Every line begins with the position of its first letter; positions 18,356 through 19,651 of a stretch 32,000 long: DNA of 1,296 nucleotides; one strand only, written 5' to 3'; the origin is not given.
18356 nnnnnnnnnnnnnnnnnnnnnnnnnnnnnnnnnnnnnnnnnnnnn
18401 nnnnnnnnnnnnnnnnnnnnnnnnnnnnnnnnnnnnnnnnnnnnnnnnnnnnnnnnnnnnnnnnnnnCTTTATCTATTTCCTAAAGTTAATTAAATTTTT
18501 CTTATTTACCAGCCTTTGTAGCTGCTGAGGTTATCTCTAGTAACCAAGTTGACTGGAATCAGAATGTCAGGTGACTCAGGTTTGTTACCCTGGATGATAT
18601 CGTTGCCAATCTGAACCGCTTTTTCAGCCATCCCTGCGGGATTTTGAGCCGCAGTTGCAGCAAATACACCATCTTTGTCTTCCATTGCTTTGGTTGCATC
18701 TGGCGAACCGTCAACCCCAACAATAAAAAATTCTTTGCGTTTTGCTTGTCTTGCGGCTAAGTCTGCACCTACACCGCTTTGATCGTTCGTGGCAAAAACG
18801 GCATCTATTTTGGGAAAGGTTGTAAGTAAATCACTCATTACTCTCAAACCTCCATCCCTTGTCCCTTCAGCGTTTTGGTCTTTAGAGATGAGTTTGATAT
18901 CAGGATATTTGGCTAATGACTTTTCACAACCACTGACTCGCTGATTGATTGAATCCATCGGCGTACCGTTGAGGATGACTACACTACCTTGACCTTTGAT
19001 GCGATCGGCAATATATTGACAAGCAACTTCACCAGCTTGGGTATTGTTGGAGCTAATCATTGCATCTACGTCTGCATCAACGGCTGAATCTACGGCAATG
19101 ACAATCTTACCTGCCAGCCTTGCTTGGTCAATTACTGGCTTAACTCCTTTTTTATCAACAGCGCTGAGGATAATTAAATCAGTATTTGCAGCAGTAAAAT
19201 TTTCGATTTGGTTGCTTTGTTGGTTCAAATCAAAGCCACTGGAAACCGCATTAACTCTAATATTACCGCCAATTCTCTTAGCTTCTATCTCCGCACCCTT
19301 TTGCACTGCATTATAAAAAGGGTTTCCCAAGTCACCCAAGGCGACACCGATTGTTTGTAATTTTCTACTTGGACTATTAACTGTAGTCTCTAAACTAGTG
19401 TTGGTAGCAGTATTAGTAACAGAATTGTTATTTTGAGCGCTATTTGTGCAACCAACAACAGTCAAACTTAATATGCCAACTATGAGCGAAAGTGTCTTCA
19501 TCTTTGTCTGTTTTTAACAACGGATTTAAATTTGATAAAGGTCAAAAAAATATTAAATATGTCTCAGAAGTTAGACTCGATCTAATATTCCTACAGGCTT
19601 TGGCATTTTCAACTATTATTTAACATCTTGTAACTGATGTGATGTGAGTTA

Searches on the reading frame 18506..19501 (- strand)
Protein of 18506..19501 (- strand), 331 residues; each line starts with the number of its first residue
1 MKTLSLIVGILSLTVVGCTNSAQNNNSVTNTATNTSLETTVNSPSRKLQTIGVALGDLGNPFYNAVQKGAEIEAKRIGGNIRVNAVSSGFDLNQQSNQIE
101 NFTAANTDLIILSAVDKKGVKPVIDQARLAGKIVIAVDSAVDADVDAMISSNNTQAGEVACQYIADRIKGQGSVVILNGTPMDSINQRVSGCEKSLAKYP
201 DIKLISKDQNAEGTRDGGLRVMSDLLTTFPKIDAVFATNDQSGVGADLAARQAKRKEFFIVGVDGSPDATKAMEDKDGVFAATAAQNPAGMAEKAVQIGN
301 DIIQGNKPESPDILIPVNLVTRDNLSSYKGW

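Call 5: search_protein_families(library=ncbifam, proteins=[window:18506-19501:-])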
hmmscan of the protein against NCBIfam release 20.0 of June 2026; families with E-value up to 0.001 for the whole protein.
window:18506-19501:- (331 aa): 21 families
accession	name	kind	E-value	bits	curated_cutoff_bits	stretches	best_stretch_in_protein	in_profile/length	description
NF007936.0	PRK10653.1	equivalog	6.2e-36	124.2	337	1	31-319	9-290/295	ribose ABC transporter substrate-binding protein RbsB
NF007254.0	PRK09701.1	equivalog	8.1e-29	100.8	335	1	38-309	14-293/311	D-allose transporter substrate-binding protein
TIGR02637.1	RhaS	equivalog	6.7e-20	71.5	342.25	1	53-306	3-259/302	rhamnose ABC transporter substrate-binding protein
NF041827.1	YtfQ_transport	equivalog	2.8e-18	65.9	510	1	65-297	42-283/320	galactofuranose ABC transporter, galactofuranose-binding protein YtfQ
NF047341.1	lactose_RbsR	equivalog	2.5e-15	56.6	382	1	46-324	59-327/331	ribose utilization transcriptional repressor RbsR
TIGR02634.1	xylF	equivalog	1.7e-14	54.1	389.55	1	85-312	33-264/302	D-xylose ABC transporter substrate-binding protein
NF007680.0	PRK10355.1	equivalog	2.3e-14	53.4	504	1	35-310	12-289/331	D-xylose ABC transporter substrate-binding protein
NF011937.0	PRK15408.1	equivalog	5.4e-11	42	384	1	58-271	37-252/340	autoinducer 2 ABC transporter substrate-binding protein LsrB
NF008185.0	PRK10936.1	equivalog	1.1e-10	41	200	1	8-307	9-303/346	TMAO reductase system periplasmic protein TorT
NF007743.0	PRK10423.1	equivalog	4.1e-09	36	531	1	47-254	58-261/330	ribose operon transcriptional repressor RbsR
NF047913.1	TransRegIdnR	equivalog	2.2e-08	33.8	500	1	39-254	57-262/331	DNA-binding transcriptional regulator IdnR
NF007449.0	PRK10014.1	subfamily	2.9e-08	33.2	310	1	45-256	61-268/342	Mal regulon transcriptional regulator MalI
NF040907.2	ChvE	equivalog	5.9e-08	32.3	460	1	91-310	39-281/324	multiple monosaccharide ABC transporter substrate-binding protein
NF052284.1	rhzpin_SBP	equivalog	1.5e-07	30.8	420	1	53-286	6-240/289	rhizopine catabolism ABC transporter substrate-binding protein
NF008452.0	PRK11303.1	equivalog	1.1e-06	28.1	385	1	46-238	59-245/332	catabolite repressor/activator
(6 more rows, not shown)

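Call 46: search_solved_structures(query=window:18506-19501:-, max_evalue=1e-10)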
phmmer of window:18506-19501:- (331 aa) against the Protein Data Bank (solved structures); distinct sequences matched with E-value up to 1e-10: 61 (the best 60 are shown).
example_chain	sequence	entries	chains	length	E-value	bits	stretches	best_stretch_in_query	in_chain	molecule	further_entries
4rwe_A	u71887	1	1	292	2.7e-97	329.5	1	47-331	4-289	Sugar-binding transport protein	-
2ioy_A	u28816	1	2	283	9.4e-46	160.3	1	49-326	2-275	Periplasmic sugar-binding protein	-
7e7m_A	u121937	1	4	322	1.4e-30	110.5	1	25-329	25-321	D-ribose ABC transporter substrate-binding protein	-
1drk_A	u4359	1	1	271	1.7e-30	110.2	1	50-310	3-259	D-RIBOSE-BINDING PROTEIN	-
2gx6_A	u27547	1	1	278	2.7e-30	109.5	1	49-311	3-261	D-ribose-binding periplasmic protein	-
1drj_A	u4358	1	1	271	8.6e-30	107.9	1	50-310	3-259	D-RIBOSE-BINDING PROTEIN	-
1dbp_A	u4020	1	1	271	1.2e-29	107.4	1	50-310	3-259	D-RIBOSE-BINDING PROTEIN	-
1urp_A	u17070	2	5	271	1.7e-29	106.9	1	50-310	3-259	D-RIBOSE-BINDING PROTEIN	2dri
1ba2_A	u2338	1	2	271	1.6e-28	103.7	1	50-310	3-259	D-RIBOSE-BINDING PROTEIN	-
4rsm_A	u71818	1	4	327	4.1e-28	102.3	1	49-325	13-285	Periplasmic binding protein/LacI transcriptional regulator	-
5hko_A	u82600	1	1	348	2.7e-27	99.7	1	39-325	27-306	ABC transporter, carbohydrate uptake transporter-2 (CUT2) family, periplasmic sugar-bindin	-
4rs3_A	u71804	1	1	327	4.8e-27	98.8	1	41-325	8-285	ABC transporter, carbohydrate uptake transporter-2 (CUT2) family, periplasmic sugar-bindin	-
2x7x_A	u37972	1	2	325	1e-26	97.7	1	80-324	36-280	SENSOR PROTEIN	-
5hqj_A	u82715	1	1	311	1.8e-23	87.1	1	51-328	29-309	Periplasmic binding protein/LacI transcriptional regulator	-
4rxt_A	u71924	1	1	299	4.7e-23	85.7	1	50-327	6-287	Sugar ABC transporter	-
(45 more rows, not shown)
